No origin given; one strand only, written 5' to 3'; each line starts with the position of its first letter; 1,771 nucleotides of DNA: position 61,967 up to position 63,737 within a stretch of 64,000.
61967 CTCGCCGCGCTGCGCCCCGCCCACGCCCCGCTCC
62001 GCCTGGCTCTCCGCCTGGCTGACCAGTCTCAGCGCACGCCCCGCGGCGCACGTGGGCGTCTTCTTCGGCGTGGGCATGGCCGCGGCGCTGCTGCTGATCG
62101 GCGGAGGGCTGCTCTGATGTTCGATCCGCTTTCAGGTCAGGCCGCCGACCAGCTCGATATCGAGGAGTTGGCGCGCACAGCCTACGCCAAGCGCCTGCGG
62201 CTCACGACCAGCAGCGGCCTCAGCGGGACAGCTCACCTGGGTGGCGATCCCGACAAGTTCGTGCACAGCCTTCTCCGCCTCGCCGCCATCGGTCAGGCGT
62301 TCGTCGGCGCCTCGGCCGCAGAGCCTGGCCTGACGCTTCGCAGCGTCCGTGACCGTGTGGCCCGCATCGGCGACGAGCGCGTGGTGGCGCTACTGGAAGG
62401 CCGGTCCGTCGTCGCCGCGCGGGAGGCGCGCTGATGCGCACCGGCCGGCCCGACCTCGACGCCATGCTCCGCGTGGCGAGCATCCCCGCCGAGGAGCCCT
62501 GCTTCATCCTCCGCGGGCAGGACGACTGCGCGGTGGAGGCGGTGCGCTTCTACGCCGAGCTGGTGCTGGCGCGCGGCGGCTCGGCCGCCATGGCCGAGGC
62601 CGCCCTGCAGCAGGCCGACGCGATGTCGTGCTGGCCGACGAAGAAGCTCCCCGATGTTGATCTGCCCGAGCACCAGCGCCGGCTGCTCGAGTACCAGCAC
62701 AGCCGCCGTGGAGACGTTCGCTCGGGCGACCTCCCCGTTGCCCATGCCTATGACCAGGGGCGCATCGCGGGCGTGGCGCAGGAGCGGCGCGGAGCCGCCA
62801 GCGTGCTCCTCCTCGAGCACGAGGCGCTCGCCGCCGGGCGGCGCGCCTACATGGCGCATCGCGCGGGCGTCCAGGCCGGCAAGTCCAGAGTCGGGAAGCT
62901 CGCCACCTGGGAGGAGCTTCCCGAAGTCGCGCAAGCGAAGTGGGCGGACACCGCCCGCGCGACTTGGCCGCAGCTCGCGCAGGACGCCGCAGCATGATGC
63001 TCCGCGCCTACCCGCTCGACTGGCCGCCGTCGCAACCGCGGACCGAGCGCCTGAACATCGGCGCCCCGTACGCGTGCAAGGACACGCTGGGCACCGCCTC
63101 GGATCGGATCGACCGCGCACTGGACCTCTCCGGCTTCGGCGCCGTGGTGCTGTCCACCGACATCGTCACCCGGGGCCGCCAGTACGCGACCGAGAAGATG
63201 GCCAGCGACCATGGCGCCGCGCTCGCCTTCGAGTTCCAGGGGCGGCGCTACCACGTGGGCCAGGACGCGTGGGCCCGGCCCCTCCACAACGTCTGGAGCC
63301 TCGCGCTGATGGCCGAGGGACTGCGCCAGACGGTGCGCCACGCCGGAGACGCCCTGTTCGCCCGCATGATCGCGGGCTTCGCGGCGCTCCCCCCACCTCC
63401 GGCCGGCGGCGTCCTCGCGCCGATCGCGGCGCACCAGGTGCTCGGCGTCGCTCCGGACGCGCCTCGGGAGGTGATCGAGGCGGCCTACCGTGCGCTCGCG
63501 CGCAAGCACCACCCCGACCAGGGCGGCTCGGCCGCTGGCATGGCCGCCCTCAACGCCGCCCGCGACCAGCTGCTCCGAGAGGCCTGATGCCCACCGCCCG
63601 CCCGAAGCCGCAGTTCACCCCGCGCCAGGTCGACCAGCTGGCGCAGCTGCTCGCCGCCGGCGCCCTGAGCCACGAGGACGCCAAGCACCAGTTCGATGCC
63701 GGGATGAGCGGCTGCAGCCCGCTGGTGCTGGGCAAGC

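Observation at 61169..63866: Three C12-C14 homopolymer tracts confined to 2.7 kb of the prophage early operon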

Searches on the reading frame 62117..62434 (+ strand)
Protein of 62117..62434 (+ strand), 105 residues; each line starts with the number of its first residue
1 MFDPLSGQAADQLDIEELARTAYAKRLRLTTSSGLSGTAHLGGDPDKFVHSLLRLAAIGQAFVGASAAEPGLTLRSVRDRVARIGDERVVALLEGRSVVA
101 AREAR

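Call 12: search_protein_families(library=pfam, max_evalue=0.01, proteins=[window:62117-62434:+])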
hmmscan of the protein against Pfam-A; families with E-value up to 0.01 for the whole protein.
window:62117-62434:+ (105 aa): 0 families

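Call 13: search_protein_families(library=phrogs, max_evalue=0.01, proteins=[window:62117-62434:+])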
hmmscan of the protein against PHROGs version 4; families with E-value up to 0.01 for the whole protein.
window:62117-62434:+ (105 aa): 0 families

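Call 24: list_cluster_members(proteins=[window:60820-61227:+, window:61368-61568:+, window:61750-61914:+, window:62117-62434:+, window:62434-62997:+, window:62994-63587:+, window:63587-63883:+, window:58712-58999:+, window:60491-60820:+, L047:5481-6047:+])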
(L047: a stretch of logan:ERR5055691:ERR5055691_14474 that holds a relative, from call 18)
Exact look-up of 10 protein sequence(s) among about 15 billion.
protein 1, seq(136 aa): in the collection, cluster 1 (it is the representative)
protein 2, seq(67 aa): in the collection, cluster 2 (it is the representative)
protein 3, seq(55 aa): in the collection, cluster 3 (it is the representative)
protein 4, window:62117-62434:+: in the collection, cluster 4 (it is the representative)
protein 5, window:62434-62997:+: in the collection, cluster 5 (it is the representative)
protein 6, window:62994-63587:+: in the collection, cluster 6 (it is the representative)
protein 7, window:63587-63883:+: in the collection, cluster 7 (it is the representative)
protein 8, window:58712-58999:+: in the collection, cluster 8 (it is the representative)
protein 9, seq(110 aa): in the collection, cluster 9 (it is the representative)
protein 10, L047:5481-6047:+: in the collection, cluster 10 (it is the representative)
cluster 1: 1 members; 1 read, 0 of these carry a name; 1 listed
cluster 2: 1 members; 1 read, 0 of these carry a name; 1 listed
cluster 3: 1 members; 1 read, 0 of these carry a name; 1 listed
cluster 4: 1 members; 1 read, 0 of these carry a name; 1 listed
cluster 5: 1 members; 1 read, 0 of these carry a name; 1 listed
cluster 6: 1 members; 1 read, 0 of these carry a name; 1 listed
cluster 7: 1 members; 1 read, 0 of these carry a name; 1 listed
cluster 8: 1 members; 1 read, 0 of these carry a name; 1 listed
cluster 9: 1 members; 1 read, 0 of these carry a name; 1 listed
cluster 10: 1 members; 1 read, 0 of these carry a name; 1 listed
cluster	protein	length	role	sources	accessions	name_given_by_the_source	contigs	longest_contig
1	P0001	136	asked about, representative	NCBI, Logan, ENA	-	-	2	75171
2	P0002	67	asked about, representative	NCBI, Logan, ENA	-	-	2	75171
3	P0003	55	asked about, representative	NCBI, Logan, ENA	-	-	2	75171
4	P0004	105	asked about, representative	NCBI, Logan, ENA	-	-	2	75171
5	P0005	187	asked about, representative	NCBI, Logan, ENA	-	-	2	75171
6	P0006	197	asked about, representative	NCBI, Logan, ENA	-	-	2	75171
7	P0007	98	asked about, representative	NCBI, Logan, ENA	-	-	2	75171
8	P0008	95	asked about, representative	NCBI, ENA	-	-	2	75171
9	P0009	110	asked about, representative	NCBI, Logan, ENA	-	-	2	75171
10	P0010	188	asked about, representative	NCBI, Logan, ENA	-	-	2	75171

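Call 74: search_protein_families(library=phrogs, max_evalue=0.01, proteins=[P0003, P0002, P0035])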
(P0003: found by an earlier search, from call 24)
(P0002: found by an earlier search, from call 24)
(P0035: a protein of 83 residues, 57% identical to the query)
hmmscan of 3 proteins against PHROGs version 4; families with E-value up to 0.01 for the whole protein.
P0003 (55 aa): 0 families

P0002 (67 aa): 0 families

P0035 (83 aa): 0 families

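Call 75: search_protein_families(library=pfam, max_evalue=0.01, proteins=[P0003, P0035, P0007])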
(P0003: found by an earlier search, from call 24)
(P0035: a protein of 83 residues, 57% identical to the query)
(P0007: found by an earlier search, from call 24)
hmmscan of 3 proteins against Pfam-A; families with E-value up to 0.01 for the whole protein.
P0003 (55 aa): 0 families

P0035 (83 aa): 0 families

P0007 (98 aa): 0 families

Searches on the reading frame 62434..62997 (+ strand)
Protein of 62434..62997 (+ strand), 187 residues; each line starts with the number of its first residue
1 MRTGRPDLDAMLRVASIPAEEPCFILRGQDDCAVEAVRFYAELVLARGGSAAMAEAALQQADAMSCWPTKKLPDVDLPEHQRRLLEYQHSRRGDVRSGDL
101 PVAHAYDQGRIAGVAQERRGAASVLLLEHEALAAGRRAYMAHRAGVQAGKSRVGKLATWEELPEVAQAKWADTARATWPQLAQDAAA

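Call 12: search_protein_families(library=pfam, max_evalue=0.01, proteins=[window:62434-62997:+])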
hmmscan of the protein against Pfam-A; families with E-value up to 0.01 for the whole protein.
window:62434-62997:+ (187 aa): 0 families

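Call 13: search_protein_families(library=phrogs, max_evalue=0.01, proteins=[window:62434-62997:+])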
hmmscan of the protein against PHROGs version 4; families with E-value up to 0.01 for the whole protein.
window:62434-62997:+ (187 aa): 0 families

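Call 15: find_related_loci(query=window:62434-62997:+, collection=viral_contigs, flank=10000)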
Query window:62434-62997:+ (187 aa) in viral_contigs; peptide patterns used: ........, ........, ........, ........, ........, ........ (x = any residue, [..] = any of these).
4 stretches matched a pattern, but none encodes a relative of the query by tblastn (E <= 1e-3).

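Call 21: find_encoding_contigs(protein=window:62434-62997:+, flank=10000, max_places=10)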
Protein window:62434-62997:+ (187 aa): 2 contigs read that carry it; 1 place shown.
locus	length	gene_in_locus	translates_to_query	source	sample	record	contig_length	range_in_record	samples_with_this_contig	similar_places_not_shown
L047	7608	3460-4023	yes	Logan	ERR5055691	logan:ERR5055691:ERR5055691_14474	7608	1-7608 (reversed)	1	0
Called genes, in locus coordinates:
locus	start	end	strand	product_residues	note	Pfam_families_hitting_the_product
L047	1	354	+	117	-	?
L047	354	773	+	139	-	-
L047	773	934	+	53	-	-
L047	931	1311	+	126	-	-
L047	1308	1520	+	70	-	-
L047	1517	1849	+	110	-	-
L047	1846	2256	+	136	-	-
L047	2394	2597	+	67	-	-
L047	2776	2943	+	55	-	-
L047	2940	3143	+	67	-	-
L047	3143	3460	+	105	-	-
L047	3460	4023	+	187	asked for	-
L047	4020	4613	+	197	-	PF00226:DnaJ (weak)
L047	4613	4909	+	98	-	-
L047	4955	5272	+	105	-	-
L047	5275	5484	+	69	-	PF06627:DUF1153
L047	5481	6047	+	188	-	PF07750:GcrA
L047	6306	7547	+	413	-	PF00589:Phage_integrase (weak)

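Call 74: search_protein_families(library=phrogs, max_evalue=0.01, proteins=[P0003, P0002, P0035])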
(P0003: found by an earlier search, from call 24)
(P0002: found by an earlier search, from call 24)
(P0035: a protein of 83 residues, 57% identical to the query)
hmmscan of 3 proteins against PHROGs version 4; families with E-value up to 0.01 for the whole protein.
P0003 (55 aa): 0 families

P0002 (67 aa): 0 families

P0035 (83 aa): 0 families

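Call 75: search_protein_families(library=pfam, max_evalue=0.01, proteins=[P0003, P0035, P0007])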
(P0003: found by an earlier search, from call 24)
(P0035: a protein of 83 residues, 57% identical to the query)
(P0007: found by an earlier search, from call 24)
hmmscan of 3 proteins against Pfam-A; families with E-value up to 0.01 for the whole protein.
P0003 (55 aa): 0 families

P0035 (83 aa): 0 families

P0007 (98 aa): 0 families

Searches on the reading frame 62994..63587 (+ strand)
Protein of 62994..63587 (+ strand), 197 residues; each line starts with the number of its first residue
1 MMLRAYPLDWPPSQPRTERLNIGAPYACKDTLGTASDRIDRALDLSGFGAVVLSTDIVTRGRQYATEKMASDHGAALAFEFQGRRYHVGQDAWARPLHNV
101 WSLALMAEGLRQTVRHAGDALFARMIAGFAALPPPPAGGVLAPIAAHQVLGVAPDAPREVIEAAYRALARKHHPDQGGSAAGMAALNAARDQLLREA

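Call 12: search_protein_families(library=pfam, max_evalue=0.01, proteins=[window:62994-63587:+])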
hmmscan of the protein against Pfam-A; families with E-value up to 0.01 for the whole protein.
window:62994-63587:+ (197 aa): 1 family
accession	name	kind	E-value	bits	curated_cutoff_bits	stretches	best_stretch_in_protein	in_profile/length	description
PF00226.36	DnaJ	-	2e-07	31.4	27.8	1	147-177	3-33/63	DnaJ domain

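Call 13: search_protein_families(library=phrogs, max_evalue=0.01, proteins=[window:62994-63587:+])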
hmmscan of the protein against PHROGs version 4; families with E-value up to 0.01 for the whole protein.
window:62994-63587:+ (197 aa): 5 families
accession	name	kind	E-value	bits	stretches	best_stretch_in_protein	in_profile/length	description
phrog_9210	-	unknown function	9.4e-33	114.6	1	4-196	6-202/204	-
phrog_13942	-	unknown function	2.4e-07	31.4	1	144-195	15-66/336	-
phrog_14336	-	unknown function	6.9e-05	23.3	1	148-178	8-38/363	-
phrog_11153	-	unknown function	0.0046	17.6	1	147-192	8-56/337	-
phrog_2778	-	unknown function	0.0058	17.4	1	148-178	39-69/239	-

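Call 14: find_related_loci(query=window:62994-63587:+, collection=genome_contigs, flank=10000)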
Query window:62994-63587:+ (197 aa) in genome_contigs; peptide patterns used: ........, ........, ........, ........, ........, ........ (x = any residue, [..] = any of these).
599 stretches matched a pattern (row limit reached: there are more); 46 encode a relative of the query (tblastn E <= 1e-3); 46 distinct loci.
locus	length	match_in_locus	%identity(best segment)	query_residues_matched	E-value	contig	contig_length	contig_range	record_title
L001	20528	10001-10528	38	2-178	5e-28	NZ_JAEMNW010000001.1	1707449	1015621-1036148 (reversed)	Antrihabitans sp. YC2-6 contig1, whole genome shotgun sequence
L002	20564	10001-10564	31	1-189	7e-21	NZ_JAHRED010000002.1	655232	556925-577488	Paeniglutamicibacter quisquiliarum strain ABSL32-1 2, whole genome shotgun sequence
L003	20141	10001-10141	51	147-193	3e-11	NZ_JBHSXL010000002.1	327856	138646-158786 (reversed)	Halopenitus salinus strain SKJ47 GCM70025816_24, whole genome shotgun sequence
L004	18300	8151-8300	56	146-195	4e-10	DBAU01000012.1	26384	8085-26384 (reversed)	MAG TPA_asm: Alphaproteobacteria bacterium UBA1002 UBA1002_contig_264, whole genome shotgun sequence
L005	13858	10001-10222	46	121-194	9e-10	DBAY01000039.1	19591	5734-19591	MAG TPA_asm: Alphaproteobacteria bacterium UBA998 UBA998_contig_1135, whole genome shotgun sequence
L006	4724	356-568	44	124-194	4e-9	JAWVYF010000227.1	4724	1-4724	MAG: Anderseniella sp. isolate HN13.bin.27 k141_1279850_length_4724_cov_10.0000, whole genome shotgun sequence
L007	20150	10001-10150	52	144-193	1e-8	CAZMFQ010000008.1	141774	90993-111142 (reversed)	MAG TPA_asm: uncultured Eubacteriales bacterium isolate binchicken_co269_74 genome assembly, contig: NODE_120_length_141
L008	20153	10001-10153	55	146-196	2e-8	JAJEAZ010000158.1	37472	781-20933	MAG: Alphaproteobacteria bacterium isolate jk18x7bins.95 k141_2749738, whole genome shotgun sequence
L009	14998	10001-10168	48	139-194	2e-8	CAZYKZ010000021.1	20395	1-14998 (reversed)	MAG TPA_asm: uncultured Anderseniella sp. isolate binchicken_co176_133 genome assembly, contig: NODE_1440_length_20395_c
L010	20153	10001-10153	47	147-197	4e-8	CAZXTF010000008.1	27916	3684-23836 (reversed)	MAG TPA_asm: uncultured Candidatus Saccharibacteria bacterium isolate SRP344714_co1_143 genome assembly, contig: NODE_33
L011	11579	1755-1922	46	139-194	4e-8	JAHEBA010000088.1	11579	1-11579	MAG: Alphaproteobacteria bacterium isolate Ww126 NODE_12607_length_11579_cov_5.446326, whole genome shotgun sequence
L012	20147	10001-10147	53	146-194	6e-8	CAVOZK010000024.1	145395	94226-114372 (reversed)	MAG: uncultured Alphaproteobacteria bacterium isolate MFD09779.bin.3.474 genome assembly, contig: contig_52736, whole ge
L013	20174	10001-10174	38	139-196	1e-7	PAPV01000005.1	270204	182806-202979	MAG: Rhodospirillaceae bacterium isolate SP154 27677, whole genome shotgun sequence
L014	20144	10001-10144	44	146-193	1e-7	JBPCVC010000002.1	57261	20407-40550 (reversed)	MAG: Mariniblastus sp. isolate MAG_seacave_126 S1Ck127_15207819, whole genome shotgun sequence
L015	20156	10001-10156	40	146-197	1e-7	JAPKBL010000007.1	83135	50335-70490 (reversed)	MAG: Mariniblastus sp. isolate ANT-37 NODE_94_length_83135_cov_8.460424, whole genome shotgun sequence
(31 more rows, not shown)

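Call 18: find_encoding_contigs(protein=window:62994-63587:+, flank=10000, max_places=10)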
Protein window:62994-63587:+ (197 aa): 2 contigs read that carry it; 1 place shown.
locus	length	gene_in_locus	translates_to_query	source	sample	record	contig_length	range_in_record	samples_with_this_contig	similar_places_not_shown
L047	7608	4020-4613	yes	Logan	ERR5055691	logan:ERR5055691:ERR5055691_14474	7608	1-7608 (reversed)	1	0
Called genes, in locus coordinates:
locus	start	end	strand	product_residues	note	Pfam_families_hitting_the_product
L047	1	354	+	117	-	?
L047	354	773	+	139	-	-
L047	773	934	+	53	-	-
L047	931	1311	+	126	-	-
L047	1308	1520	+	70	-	-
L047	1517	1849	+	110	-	-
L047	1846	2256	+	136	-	-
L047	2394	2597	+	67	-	-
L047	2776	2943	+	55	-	-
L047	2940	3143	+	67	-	-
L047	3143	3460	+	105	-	-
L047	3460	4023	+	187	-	-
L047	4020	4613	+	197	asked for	PF00226:DnaJ (weak)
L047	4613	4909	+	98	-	-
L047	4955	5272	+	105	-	-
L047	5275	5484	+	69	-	PF06627:DUF1153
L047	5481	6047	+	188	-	PF07750:GcrA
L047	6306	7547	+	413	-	PF00589:Phage_integrase (weak)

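Call 30: search_protein_families(library=pfam, max_evalue=0.001, proteins=[L047:4955-5272:+, L047:5275-5484:+, L047:5496-6047:+, L047:6306-7547:+])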
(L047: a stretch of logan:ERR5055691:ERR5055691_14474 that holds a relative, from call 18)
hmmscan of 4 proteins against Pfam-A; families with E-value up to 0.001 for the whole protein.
L047:4955-5272:+ (105 aa): 0 families

L047:5275-5484:+ (69 aa): 1 family
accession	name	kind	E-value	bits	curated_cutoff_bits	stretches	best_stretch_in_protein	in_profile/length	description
PF06627.17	DUF1153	-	2e-10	41.1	23.5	1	6-62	25-82/87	Protein of unknown function (DUF1153)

L047:5496-6047:+ (183 aa): 1 family
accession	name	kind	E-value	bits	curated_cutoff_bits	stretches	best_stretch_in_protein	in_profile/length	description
PF07750.17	GcrA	-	2.1e-37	129.3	26.9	1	9-163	3-148/155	GcrA cell cycle regulator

L047:6306-7547:+ (413 aa): 1 family
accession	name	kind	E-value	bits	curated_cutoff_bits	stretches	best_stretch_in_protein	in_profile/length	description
PF00589.27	Phage_integrase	-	9.4e-06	25.9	27.1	1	226-383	25-168/172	Phage integrase family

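Call 74: search_protein_families(library=phrogs, max_evalue=0.01, proteins=[P0003, L047:4955-5272:+, P0002, P0035])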
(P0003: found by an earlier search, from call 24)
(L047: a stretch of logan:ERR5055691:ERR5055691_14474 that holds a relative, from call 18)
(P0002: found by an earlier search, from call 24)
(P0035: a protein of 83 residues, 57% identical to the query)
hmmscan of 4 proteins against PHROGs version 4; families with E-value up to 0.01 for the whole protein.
P0003 (55 aa): 0 families

L047:4955-5272:+ (105 aa): 0 families

P0002 (67 aa): 0 families

P0035 (83 aa): 0 families

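Call 75: search_protein_families(library=pfam, max_evalue=0.01, proteins=[P0003, P0035, P0007])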
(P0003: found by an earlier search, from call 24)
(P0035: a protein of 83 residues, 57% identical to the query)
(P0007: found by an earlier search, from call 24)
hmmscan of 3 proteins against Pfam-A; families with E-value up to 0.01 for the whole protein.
P0003 (55 aa): 0 families

P0035 (83 aa): 0 families

P0007 (98 aa): 0 families
